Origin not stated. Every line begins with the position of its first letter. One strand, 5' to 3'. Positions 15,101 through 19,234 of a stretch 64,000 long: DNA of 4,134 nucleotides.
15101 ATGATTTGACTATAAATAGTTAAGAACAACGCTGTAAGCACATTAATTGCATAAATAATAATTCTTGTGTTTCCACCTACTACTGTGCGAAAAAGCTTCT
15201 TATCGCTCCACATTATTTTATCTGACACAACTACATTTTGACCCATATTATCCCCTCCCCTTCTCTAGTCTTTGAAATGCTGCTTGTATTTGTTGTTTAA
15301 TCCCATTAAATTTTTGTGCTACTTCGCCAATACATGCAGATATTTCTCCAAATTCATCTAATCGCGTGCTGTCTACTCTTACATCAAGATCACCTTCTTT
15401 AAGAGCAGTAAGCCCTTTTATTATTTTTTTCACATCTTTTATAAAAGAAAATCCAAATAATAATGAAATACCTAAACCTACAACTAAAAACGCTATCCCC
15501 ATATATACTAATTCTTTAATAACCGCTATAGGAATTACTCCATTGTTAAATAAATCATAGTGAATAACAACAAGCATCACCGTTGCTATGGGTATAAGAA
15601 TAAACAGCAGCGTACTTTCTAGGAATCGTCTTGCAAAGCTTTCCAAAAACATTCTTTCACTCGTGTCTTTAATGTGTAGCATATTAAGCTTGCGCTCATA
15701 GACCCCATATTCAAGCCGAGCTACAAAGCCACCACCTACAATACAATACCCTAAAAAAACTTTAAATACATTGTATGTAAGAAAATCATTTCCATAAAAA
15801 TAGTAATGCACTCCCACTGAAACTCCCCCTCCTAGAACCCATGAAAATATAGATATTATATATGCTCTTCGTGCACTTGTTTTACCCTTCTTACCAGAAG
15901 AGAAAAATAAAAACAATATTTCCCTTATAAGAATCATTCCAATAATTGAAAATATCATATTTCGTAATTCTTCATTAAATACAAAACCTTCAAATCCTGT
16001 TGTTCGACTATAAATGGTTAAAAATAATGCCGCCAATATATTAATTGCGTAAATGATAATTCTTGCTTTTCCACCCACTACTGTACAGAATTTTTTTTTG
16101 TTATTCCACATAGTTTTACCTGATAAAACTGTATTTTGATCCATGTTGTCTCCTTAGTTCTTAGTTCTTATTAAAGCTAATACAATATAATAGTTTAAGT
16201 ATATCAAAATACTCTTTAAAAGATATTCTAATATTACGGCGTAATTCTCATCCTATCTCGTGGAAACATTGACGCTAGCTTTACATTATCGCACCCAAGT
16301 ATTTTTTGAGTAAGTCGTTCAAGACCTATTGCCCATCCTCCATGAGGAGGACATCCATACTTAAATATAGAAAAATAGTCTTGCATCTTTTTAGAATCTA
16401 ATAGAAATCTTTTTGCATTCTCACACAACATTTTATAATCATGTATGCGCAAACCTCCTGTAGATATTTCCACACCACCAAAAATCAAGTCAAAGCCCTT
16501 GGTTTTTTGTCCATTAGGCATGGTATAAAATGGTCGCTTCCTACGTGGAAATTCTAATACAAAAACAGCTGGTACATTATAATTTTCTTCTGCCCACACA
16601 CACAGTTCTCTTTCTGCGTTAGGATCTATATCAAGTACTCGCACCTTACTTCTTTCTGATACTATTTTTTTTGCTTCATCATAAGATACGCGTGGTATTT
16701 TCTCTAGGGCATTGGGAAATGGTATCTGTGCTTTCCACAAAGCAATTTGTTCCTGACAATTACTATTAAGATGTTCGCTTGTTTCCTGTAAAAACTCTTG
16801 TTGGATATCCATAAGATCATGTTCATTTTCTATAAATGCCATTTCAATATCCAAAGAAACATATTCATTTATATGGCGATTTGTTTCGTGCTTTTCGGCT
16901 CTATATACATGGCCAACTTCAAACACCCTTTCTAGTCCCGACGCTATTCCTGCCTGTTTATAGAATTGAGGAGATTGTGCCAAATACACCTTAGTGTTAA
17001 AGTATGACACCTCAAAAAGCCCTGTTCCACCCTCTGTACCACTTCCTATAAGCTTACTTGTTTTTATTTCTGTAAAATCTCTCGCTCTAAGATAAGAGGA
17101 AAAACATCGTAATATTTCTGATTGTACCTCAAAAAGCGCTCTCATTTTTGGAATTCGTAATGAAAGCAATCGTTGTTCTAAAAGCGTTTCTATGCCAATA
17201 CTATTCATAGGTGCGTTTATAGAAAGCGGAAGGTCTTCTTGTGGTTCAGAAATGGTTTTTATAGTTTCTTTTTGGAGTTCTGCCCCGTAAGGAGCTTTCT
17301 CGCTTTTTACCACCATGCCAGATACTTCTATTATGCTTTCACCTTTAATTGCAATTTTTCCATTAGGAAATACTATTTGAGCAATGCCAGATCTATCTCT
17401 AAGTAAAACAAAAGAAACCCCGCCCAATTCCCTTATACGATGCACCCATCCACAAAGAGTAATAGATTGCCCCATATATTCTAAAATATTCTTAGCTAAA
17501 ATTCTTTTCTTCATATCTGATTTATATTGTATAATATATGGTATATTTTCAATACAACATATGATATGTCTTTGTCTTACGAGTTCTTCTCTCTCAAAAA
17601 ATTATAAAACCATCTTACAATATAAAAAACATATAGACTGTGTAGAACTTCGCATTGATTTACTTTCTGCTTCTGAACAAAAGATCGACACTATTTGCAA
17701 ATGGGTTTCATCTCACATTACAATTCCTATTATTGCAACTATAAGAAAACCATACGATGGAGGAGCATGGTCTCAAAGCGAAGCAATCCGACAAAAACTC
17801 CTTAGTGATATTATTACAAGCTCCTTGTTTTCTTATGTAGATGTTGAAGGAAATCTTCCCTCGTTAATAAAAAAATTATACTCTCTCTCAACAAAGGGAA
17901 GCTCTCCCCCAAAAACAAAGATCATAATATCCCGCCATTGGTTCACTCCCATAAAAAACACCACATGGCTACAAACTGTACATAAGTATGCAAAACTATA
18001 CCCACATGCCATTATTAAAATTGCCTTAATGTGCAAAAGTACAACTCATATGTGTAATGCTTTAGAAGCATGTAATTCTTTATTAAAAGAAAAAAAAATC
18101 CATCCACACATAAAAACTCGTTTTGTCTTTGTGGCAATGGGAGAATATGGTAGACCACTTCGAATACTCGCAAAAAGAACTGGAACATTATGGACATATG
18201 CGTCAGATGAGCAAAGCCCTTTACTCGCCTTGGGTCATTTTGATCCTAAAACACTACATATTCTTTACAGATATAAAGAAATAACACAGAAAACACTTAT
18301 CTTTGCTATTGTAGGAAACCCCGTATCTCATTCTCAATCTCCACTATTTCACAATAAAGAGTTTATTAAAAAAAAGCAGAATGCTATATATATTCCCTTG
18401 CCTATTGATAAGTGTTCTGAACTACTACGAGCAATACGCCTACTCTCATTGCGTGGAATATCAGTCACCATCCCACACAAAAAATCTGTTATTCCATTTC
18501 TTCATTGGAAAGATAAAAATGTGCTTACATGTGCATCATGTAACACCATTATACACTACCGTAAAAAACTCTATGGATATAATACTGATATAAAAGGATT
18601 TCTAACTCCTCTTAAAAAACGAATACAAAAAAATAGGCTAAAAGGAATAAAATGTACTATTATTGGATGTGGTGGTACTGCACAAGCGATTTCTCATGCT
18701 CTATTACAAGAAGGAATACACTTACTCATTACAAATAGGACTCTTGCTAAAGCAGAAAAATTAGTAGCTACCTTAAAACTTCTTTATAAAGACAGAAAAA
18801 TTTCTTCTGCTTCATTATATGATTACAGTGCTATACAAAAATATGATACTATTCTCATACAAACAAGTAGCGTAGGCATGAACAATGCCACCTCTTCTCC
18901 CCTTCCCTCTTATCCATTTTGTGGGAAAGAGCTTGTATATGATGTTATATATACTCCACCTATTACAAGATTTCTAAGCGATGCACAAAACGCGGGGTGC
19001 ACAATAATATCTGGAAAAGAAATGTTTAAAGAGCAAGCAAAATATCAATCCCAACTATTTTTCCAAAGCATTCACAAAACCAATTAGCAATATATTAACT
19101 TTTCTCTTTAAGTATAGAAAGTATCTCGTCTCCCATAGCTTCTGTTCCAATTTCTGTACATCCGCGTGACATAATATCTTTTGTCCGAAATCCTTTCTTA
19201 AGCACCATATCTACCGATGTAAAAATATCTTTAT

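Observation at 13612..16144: Adenylate cyclase paired with an intact catalytic-domain-less twin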

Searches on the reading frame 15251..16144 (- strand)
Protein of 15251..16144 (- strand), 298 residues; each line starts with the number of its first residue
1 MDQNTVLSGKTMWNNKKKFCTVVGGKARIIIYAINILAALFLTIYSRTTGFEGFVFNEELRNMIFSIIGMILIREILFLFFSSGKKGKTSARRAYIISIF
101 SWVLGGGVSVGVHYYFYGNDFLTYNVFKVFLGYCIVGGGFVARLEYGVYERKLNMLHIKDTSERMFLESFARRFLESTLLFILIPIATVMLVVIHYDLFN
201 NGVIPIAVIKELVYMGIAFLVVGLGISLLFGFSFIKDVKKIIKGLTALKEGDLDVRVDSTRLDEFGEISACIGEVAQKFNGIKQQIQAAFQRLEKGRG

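Call 4: search_protein_families(library=pfam, proteins=[window:15251-16144:-], max_evalue=0.1)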
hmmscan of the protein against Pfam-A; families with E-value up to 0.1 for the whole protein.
window:15251-16144:- (298 aa): 1 family
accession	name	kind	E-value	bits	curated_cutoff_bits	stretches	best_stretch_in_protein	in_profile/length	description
PF00672.30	HAMP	-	0.00064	20.4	25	1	235-269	7-41/53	HAMP domain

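Call 9: find_homologous_proteins(query=window:15251-16144:-, max_evalue=0.00001)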
Query window:15251-16144:- (298 aa): 1 proteins with E <= 0.00001 among 2705 candidates.
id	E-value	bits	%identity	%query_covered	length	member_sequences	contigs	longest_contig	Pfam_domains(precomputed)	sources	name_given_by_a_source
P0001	5.4e-188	642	100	100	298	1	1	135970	-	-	-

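Call 38: search_protein_representatives(protein=P0001)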
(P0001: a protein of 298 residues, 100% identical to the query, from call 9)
Query: 298 residues. Proteins with E-value up to 0.001 (for the whole library): 54; up to 1e-10: 35; up to 1e-30: 5. The best 54 are listed.
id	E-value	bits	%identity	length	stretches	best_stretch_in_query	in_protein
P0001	1.7e-188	641.5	100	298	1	1-298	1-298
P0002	7.4e-104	363.7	59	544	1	1-293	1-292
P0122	2.0e-52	195.0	39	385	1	19-292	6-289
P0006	5.5e-52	193.5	36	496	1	18-292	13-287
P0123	4.1e-34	134.9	33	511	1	21-292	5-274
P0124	2.0e-30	122.8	32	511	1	22-290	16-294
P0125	1.7e-29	119.8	28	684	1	22-283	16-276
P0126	3.1e-29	118.9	31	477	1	22-288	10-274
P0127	1.1e-28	117.1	30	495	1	15-292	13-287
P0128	3.0e-24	102.5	30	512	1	19-279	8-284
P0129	5.3e-24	101.7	25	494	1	23-290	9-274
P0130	7.8e-24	101.2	30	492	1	28-293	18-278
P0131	1.6e-23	100.1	33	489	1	35-272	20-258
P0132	2.0e-23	99.8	29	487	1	31-280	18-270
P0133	2.8e-22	96.0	28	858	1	20-278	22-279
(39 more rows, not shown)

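Call 59: search_protein_families(library=pfam, proteins=[P0001], max_evalue=10)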
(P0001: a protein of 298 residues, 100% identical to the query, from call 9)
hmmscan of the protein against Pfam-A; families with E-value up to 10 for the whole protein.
P0001 (298 aa): 1 family
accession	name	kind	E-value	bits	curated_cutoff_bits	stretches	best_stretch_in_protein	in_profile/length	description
PF00672.30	HAMP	-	0.00064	20.4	25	1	235-269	7-41/53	HAMP domain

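Call 60: search_protein_families(library=ncbifam, proteins=[P0001], max_evalue=0.01)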
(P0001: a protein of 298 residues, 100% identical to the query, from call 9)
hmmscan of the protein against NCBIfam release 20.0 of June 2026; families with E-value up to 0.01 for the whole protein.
P0001 (298 aa): 6 families
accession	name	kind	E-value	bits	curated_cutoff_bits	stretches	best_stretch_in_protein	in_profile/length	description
NF008468.0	PRK11360.1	equivalog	3.9e-06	25.5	646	1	211-287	196-271/616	two-component system sensor histidine kinase AtoS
NF008318.0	PRK11107.1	equivalog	0.00056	18.1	890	1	214-288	178-256/920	two-component sensor histidine kinase BarA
NF007837.0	PRK10549.1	equivalog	0.0013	17.5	603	1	226-280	180-234/466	envelope stress sensor histidine kinase BaeS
NF012163.2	BaeS_SmeS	equivalog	0.0016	17.4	500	1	215-281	169-235/457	sensor histidine kinase efflux regulator BaeS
NF038263.1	prot_phos_SiaA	equivalog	0.0018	16.9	700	1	195-281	294-381/658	biofilm regulation protein phosphatase SiaA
NF041210.1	his_kin_PieS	equivalog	0.01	14.9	850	0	210-289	166-246/474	two component system sensor histidine kinase PieS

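Call 61: find_encoding_contigs(protein=P0001, flank=3000, max_places=5)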
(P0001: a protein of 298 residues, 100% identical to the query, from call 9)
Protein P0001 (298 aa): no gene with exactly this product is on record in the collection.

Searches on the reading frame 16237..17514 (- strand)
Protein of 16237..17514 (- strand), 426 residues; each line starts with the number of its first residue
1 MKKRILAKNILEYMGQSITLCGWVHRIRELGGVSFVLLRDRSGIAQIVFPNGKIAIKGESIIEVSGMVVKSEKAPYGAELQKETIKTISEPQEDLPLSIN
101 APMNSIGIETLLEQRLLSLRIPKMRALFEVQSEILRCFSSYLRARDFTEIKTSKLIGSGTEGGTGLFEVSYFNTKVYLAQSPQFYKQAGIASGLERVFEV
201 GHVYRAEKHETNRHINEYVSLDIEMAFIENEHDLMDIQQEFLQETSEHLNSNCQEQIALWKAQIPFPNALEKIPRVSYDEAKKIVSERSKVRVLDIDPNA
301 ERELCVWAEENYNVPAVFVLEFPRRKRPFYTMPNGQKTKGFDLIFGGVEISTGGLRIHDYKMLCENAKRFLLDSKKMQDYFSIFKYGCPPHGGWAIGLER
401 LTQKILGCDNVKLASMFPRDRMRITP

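Call 55: search_protein_families(library=pfam, proteins=[window:16237-17514:-], max_evalue=0.001)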
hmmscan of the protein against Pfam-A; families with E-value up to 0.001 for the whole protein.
window:16237-17514:- (426 aa): 2 families
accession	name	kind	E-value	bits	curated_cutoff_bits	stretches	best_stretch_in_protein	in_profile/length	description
PF00152.25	tRNA-synt_2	-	1.2e-74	251.6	25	1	109-420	3-307/308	tRNA synthetases class II (D, K and N)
PF01336.31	tRNA_anti-codon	-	7.6e-11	42.2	27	1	18-81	1-68/75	OB-fold nucleic acid binding domain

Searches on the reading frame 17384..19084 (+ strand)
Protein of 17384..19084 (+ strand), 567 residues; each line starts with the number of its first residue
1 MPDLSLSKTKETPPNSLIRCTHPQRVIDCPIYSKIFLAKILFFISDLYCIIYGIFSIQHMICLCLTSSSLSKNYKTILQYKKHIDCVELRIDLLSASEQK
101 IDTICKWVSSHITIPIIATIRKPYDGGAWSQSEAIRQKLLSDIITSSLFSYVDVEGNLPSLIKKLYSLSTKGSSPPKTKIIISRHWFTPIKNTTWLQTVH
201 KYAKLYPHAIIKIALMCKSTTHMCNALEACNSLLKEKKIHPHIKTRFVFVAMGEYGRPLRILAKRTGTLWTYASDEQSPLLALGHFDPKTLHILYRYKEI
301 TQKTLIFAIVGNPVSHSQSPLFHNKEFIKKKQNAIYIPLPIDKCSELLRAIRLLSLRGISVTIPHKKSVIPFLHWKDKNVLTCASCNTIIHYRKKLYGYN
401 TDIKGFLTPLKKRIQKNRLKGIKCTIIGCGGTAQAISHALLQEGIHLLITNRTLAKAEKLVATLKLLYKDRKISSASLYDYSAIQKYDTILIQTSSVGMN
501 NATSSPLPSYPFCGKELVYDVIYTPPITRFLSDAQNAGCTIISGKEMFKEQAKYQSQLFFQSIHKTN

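Call 55: search_protein_families(library=pfam, proteins=[window:17384-19084:+], max_evalue=0.001)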
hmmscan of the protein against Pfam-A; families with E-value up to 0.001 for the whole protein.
window:17384-19084:+ (567 aa): 3 families
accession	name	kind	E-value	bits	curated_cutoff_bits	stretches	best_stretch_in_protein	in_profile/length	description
PF01487.21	DHquinase_I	-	2.3e-30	106.8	22.2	1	62-292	1-227/230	Type I 3-dehydroquinase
PF08501.16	Shikimate_dh_N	-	1.9e-18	66.9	27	1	309-389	1-83/83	Shikimate dehydrogenase substrate binding domain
PF01488.26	Shikimate_DH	-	1e-07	32.5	24.3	1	416-496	7-85/138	Shikimate / quinate 5-dehydrogenase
